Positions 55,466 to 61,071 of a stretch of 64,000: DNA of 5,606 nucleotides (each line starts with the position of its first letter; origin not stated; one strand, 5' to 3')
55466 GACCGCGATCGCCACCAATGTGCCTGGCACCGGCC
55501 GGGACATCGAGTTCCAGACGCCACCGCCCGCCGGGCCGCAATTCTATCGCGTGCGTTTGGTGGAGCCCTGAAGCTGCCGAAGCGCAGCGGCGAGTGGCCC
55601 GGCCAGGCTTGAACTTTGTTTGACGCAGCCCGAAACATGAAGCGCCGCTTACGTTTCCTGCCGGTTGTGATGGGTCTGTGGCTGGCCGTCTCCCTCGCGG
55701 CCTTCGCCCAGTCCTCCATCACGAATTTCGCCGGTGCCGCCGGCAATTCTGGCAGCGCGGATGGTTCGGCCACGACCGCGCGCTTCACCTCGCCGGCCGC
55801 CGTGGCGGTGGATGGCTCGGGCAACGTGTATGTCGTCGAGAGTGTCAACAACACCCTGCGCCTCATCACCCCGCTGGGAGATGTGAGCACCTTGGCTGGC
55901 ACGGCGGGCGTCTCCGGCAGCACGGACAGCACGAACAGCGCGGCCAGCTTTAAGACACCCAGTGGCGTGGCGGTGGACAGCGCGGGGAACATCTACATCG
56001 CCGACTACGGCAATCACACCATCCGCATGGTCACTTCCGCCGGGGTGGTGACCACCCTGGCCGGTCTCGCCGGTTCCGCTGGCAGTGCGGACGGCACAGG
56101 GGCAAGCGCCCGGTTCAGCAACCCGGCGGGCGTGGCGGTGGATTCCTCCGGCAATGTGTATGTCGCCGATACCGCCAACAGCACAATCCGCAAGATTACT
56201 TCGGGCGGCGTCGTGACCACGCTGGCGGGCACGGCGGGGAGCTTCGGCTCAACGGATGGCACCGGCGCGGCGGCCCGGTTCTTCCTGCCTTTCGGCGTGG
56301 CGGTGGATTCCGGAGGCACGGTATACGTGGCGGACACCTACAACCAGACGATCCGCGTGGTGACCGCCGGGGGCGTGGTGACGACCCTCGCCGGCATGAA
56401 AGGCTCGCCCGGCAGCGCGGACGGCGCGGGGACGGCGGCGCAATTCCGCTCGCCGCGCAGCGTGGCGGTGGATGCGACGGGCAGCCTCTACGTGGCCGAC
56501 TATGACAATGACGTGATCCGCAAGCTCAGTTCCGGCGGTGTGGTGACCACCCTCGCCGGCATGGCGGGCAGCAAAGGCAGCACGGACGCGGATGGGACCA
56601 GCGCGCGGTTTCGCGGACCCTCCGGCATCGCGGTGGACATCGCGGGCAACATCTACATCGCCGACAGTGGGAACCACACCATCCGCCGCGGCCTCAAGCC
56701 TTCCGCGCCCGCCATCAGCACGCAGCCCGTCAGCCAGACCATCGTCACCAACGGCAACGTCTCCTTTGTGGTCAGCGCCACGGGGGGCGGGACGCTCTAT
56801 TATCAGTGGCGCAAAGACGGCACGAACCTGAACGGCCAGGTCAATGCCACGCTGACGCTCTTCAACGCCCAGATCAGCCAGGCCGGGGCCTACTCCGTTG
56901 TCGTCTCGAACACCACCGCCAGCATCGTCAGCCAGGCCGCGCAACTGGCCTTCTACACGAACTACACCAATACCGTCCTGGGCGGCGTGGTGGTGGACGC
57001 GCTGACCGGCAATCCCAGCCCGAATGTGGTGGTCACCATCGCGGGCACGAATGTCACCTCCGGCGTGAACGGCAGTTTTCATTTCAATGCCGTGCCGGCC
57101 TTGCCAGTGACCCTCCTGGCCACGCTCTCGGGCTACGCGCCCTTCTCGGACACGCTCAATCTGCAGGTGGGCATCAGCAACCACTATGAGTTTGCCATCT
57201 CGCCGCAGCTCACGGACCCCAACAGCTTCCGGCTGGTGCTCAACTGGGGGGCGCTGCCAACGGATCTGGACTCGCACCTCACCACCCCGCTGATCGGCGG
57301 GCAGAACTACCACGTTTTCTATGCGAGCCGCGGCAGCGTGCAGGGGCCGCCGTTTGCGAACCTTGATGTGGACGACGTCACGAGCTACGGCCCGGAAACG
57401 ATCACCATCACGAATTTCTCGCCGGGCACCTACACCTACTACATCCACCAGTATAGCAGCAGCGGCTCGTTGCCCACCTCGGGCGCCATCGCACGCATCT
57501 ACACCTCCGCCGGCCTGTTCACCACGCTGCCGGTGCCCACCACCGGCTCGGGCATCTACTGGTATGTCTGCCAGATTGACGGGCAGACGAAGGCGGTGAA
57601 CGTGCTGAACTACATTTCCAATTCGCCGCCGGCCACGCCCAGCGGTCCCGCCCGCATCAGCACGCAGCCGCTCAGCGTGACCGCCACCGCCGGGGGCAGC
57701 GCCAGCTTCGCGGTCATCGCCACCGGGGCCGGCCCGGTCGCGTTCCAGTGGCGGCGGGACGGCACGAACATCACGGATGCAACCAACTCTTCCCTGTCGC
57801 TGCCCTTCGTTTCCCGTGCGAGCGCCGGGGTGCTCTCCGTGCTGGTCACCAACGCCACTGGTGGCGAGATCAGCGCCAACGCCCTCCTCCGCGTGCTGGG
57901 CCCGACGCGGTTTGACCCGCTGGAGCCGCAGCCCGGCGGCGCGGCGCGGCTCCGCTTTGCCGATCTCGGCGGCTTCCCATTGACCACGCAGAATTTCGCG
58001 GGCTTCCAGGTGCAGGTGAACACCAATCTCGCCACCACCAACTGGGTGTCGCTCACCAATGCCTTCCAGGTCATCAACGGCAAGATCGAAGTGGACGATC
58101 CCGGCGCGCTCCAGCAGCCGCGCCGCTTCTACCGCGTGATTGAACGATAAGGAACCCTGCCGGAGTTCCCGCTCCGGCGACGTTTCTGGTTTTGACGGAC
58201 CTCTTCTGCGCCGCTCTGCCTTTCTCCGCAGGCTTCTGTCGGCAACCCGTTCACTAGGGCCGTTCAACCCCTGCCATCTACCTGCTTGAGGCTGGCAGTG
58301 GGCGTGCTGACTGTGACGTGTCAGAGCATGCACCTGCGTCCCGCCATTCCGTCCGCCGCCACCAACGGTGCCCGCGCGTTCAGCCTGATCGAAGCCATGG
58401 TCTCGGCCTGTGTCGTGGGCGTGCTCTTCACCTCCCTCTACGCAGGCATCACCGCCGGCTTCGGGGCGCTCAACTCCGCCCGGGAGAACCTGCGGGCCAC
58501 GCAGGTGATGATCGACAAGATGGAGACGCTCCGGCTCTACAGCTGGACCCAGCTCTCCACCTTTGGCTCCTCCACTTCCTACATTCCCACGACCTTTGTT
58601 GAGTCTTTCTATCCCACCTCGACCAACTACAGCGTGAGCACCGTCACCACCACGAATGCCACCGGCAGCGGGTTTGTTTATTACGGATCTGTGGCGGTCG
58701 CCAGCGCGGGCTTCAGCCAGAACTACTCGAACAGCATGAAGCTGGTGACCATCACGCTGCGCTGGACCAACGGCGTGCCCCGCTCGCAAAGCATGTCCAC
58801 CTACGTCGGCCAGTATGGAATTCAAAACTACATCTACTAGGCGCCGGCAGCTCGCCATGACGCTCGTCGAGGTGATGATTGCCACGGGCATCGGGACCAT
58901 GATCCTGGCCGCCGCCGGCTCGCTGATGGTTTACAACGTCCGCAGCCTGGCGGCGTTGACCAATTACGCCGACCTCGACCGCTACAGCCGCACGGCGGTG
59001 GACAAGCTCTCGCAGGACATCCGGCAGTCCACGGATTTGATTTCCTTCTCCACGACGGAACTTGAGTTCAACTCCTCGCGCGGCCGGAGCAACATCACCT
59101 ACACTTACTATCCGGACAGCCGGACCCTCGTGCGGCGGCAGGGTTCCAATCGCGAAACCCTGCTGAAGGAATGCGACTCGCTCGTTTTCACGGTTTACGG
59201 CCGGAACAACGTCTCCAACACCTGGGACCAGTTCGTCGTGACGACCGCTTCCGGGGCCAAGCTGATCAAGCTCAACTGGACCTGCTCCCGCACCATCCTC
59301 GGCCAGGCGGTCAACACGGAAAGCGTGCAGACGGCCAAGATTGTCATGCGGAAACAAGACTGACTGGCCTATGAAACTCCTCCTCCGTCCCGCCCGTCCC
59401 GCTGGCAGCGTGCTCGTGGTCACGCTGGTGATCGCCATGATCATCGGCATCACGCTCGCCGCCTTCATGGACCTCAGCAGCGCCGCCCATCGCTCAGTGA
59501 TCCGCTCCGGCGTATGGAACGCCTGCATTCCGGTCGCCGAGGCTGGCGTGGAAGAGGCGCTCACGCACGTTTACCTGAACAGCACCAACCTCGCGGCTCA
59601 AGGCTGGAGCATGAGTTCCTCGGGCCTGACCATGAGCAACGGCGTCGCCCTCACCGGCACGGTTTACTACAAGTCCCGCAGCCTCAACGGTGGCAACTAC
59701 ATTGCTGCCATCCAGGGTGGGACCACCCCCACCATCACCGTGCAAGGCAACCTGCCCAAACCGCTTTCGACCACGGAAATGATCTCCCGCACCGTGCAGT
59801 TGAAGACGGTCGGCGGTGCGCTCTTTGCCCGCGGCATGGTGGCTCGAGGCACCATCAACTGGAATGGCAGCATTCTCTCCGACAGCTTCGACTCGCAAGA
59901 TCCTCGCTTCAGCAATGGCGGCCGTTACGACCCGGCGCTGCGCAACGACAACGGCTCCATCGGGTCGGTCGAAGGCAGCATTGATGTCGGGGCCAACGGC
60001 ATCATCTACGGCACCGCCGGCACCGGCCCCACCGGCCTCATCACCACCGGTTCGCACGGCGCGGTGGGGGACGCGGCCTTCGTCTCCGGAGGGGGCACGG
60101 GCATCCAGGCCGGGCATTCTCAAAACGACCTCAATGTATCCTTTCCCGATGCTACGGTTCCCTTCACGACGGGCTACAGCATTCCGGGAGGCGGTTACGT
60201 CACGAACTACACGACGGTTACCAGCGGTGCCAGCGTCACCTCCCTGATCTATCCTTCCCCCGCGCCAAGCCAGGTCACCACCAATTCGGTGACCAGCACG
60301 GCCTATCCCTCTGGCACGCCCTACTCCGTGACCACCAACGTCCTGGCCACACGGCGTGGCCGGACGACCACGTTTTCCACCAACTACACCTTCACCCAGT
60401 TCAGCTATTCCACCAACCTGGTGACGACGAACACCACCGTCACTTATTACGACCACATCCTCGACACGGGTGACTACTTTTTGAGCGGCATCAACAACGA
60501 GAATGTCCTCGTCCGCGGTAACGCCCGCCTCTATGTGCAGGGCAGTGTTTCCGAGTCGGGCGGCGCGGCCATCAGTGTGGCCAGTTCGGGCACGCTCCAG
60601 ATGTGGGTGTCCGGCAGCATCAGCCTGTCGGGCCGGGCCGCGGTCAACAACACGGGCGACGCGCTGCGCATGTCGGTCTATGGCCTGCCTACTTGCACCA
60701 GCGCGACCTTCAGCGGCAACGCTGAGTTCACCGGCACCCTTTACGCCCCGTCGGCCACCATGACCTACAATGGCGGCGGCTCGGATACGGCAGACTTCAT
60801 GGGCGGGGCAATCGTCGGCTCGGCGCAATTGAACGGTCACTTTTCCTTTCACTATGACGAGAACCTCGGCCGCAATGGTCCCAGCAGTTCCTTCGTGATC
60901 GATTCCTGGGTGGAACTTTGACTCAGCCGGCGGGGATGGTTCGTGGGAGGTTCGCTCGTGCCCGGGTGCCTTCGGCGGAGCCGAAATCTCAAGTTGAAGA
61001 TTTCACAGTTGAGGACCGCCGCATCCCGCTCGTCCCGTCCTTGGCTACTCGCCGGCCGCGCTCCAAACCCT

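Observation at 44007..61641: Secretin operon and pseudopilin genes bracket three giant NHL-repeat exoproteins; no ATPase or platform gene nearby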

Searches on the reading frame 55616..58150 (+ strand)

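Call 4: search_protein_families(library=pfam, proteins=[window:55616-58150:+], max_evalue=0.01)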
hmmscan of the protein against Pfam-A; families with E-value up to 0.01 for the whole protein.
window:55616-58150:+ (844 aa): 10 families
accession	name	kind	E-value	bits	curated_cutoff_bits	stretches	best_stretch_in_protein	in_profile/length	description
PF01436.27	NHL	-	1.5e-42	142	20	5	167-193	1-27/28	NHL repeat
PF25021.1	TEN_NHL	-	1.1e-30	107.2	27.1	4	160-208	133-180/357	Teneurin NHL domain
PF13927.12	Ig_3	-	2.3e-17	63.7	30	2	365-432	2-78/78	Immunoglobulin domain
PF06739.17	SBBP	-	2.9e-12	46.7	20.5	1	114-134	14-34/38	Beta-propeller repeat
PF07679.22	I-set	-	1.9e-11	44.3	23.7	2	365-442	1-86/90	Immunoglobulin I-set domain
PF08450.18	SGL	-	4.4e-08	33.4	26.3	0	107-147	183-218/246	SMP-30/Gluconolactonase/LRE-like region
PF13895.12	Ig_2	-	4.7e-07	30.4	27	1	374-444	9-77/79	Immunoglobulin domain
PF13715.12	CarbopepD_reg_2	-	1.5e-06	28.5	32.2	1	457-525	3-73/88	CarboxypepD_reg-like domain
PF02393.21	US22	-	4.3e-05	24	35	0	222-248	77-104/124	US22 like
PF06977.17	SdiA-regulated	-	0.0018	17.9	21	0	110-129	220-239/249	SdiA-regulated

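Call 7: search_protein_families(library=ncbifam, proteins=[window:55616-58150:+], max_evalue=0.01)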
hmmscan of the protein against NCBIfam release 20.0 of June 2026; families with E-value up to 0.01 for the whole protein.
window:55616-58150:+ (844 aa): 5 families
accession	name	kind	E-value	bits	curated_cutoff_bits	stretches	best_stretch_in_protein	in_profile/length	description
NF035926.1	scyF_NHL_VPEP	equivalog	7.1e-28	97.8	350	2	50-260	94-284/376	scytonemin biosynthesis PEP-CTERM protein ScyF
NF033206.1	ScyE_fam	subfamily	6e-13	49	80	2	167-243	7-93/333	ScyD/ScyE family protein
NF047780.1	LIC12708_fam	subfamily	3.8e-08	32.6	150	0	288-351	66-138/391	LIC_12708 family protein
NF047494.1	Lepto_SBBP_lipo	equivalog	1.9e-07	30.1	400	1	116-196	132-219/466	SBBP repeat beta-propeller lipoprotein, LipL53 family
TIGR02604.1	Piru_Ver_Nterm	subfamily_domain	0.00012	21.6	122.2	0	223-283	184-245/367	PVC-type heme-binding CxxCH protein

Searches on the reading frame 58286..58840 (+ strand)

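Call 3: search_protein_families(library=pfam, proteins=[window:58286-58840:+], max_evalue=0.01)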
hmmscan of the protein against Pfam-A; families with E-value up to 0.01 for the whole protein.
window:58286-58840:+ (184 aa): 0 families

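Call 6: search_protein_families(library=ncbifam, proteins=[window:58286-58840:+], max_evalue=0.01)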
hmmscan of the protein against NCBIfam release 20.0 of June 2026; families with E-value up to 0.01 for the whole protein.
window:58286-58840:+ (184 aa): 0 families

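Call 70: search_protein_families(library=pfam, proteins=[window:58328-58840:+], max_evalue=10)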
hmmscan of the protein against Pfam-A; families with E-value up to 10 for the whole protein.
window:58328-58840:+ (170 aa): 1 family
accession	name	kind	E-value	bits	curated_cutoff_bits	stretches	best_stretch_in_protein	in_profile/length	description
PF07963.17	N_methyl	-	0.013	15.5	21.2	1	14-38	3-27/27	Prokaryotic N-terminal methylation motif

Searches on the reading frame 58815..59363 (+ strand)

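Call 3: search_protein_families(library=pfam, proteins=[window:58815-59363:+], max_evalue=0.01)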
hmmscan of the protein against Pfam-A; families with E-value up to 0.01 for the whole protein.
window:58815-59363:+ (182 aa): 1 family
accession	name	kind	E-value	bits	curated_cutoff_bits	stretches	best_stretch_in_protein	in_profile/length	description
PF07963.17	N_methyl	-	6.3e-05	22.8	21.2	1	9-34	1-26/27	Prokaryotic N-terminal methylation motif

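Call 6: search_protein_families(library=ncbifam, proteins=[window:58815-59363:+], max_evalue=0.01)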
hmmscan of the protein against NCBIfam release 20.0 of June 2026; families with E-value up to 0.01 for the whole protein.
window:58815-59363:+ (182 aa): 1 family
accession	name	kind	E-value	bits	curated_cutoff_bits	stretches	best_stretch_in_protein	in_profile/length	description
NF007848.0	PRK10557.1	equivalog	0.0058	16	120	1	7-71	5-69/192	prepilin peptidase-dependent protein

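Call 70: search_protein_families(library=pfam, proteins=[window:58815-59363:+], max_evalue=10)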
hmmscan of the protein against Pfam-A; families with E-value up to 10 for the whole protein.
window:58815-59363:+ (182 aa): 2 families
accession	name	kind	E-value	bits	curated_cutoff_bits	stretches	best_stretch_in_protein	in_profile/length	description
PF07963.17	N_methyl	-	6.3e-05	22.8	21.2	1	9-34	1-26/27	Prokaryotic N-terminal methylation motif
PF23923.1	DUF7262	-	0.026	15.4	27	1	9-80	1-69/132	Family of unknown function (DUF7262)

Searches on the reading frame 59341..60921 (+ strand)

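Call 3: search_protein_families(library=pfam, proteins=[window:59341-60921:+], max_evalue=0.01)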
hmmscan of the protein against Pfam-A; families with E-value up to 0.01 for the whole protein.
window:59341-60921:+ (526 aa): 1 family
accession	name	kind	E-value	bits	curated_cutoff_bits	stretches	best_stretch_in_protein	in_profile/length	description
PF23981.1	DUF7305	-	6.6e-23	82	27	1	368-510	40-183/185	Domain of unknown function (DUF7305)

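Call 6: search_protein_families(library=ncbifam, proteins=[window:59341-60921:+], max_evalue=0.01)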
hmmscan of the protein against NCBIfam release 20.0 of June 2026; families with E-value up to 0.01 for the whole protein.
window:59341-60921:+ (526 aa): 0 families
